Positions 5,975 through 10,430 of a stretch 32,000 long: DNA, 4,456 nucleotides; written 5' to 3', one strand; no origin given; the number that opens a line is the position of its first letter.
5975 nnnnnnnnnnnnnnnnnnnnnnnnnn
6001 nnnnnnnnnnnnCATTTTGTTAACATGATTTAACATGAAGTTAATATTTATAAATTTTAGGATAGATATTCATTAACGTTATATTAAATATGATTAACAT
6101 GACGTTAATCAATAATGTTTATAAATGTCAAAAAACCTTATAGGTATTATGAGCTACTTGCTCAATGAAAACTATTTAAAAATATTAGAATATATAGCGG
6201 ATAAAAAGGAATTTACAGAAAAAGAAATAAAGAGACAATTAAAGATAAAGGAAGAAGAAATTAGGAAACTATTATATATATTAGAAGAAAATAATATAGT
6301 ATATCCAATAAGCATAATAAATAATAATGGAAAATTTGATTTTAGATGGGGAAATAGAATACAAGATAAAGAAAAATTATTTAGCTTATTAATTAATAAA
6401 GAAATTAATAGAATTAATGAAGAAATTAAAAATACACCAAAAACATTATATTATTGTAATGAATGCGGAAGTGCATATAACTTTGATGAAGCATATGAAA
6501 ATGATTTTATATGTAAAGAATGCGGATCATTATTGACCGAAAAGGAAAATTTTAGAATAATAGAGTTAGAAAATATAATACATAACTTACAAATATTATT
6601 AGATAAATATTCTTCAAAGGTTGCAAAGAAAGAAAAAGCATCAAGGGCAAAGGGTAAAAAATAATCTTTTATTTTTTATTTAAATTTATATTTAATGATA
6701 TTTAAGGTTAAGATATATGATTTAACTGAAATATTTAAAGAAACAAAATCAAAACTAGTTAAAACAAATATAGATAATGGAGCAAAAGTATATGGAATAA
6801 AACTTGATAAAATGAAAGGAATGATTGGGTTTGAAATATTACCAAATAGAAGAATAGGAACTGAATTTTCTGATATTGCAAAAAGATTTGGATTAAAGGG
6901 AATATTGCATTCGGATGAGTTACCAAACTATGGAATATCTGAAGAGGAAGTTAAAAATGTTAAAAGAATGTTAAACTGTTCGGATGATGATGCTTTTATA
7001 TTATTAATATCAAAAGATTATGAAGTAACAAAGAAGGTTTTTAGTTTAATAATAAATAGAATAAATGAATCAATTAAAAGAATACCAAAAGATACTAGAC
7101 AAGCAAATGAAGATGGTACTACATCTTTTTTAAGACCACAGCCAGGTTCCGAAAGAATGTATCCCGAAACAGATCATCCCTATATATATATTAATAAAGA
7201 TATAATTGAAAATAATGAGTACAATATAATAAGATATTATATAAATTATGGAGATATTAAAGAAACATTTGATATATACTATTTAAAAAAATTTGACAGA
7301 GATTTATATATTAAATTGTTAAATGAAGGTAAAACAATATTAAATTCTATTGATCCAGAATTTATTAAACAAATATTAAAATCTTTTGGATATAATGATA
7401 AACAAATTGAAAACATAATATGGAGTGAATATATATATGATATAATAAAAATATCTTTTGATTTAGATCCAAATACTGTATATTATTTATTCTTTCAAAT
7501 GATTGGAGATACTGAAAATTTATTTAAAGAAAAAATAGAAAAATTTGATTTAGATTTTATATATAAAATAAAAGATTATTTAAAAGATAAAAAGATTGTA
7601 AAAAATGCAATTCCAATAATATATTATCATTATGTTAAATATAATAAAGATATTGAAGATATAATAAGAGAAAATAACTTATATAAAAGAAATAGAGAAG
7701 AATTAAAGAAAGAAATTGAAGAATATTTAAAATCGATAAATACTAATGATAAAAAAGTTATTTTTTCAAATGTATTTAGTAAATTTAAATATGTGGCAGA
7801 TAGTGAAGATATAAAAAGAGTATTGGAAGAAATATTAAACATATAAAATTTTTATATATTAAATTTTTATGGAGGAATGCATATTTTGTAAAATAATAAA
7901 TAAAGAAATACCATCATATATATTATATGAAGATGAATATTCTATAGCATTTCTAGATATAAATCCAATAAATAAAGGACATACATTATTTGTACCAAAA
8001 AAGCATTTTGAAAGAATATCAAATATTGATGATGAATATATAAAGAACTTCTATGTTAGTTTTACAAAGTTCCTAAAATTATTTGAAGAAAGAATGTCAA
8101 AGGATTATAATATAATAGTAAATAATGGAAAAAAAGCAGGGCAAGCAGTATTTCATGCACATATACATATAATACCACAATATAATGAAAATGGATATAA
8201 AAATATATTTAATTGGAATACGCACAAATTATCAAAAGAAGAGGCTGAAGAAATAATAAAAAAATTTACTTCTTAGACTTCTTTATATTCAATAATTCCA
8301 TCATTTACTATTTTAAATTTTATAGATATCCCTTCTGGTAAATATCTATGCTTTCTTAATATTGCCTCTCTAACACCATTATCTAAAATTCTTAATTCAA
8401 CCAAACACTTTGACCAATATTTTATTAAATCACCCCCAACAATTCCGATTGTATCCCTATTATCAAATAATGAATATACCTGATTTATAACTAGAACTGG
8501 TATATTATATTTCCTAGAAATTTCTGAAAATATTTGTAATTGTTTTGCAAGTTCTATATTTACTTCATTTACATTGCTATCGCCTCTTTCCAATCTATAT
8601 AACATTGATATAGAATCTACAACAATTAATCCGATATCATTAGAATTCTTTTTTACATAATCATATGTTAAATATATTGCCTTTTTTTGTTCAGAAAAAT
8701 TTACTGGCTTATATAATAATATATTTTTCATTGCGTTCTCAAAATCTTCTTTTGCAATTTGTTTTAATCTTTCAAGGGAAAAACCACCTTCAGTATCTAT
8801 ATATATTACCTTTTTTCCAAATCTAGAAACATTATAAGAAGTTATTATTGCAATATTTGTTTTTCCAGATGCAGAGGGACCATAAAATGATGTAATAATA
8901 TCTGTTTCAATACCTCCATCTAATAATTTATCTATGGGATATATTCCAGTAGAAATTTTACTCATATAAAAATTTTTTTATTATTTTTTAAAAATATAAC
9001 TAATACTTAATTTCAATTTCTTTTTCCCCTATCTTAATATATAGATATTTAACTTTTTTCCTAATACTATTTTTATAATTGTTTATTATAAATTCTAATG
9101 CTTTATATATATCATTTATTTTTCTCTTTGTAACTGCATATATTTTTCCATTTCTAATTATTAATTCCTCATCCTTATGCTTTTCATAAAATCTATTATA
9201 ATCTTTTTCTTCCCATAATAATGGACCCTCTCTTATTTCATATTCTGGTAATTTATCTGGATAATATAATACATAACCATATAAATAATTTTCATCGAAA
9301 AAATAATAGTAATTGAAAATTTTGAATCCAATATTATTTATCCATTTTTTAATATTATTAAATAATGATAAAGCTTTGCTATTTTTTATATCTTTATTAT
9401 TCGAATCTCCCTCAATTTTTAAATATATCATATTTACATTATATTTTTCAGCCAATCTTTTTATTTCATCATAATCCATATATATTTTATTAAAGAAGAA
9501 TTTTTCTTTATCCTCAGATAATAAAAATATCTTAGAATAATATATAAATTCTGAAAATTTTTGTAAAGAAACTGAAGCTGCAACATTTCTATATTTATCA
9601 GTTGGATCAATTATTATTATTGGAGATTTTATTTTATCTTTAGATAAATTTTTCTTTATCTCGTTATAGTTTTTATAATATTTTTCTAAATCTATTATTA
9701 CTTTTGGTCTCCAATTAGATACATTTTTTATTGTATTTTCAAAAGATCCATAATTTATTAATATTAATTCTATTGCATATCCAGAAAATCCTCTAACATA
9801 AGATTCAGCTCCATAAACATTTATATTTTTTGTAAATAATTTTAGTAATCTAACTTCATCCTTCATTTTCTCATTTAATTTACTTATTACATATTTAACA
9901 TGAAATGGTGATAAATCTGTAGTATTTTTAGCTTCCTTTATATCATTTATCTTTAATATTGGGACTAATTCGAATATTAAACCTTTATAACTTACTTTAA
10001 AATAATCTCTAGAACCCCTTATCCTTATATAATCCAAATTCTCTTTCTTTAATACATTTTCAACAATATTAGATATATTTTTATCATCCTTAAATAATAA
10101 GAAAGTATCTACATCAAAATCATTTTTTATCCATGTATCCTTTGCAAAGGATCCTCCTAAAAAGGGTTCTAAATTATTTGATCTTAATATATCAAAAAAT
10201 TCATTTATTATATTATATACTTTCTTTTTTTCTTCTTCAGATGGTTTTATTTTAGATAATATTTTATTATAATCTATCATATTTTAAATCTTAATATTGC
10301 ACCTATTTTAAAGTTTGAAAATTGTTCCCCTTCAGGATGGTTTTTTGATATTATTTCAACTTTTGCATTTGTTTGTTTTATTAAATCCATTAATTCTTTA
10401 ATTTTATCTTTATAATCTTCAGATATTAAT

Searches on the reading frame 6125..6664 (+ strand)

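Call 105: search_protein_families(library=pfam, proteins=[window:6125-6664:+], max_evalue=0.0001)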
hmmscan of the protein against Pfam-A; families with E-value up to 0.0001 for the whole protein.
window:6125-6664:+ (179 aa): 2 families
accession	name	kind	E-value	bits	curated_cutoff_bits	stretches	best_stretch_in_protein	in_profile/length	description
PF02002.24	TFIIE_alpha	-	2.1e-06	28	22.9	1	13-59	11-57/105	TFIIE alpha subunit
PF08271.17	Zn_Ribbon_TF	-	4.9e-05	23.2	29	1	109-143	1-35/43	TFIIB zinc-binding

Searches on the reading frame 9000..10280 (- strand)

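Call 105: search_protein_families(library=pfam, proteins=[window:9000-10280:-], max_evalue=0.0001)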
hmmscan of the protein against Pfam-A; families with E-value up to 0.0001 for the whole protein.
window:9000-10280:- (426 aa): 3 families
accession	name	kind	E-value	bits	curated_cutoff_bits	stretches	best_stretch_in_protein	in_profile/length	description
PF09249.16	tRNA_NucTransf2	-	2.6e-39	134.4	27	1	141-262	1-112/113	tRNA nucleotidyltransferase, second domain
PF21133.2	CAA_C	-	3.6e-08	33.6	22.2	1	309-411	30-132/144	CCA-adding enzyme, C-terminal domain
PF18144.7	SMODS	-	5.1e-05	24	26.5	1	4-113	7-135/164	Second Messenger Oligonucleotide or Dinucleotide Synthetase domain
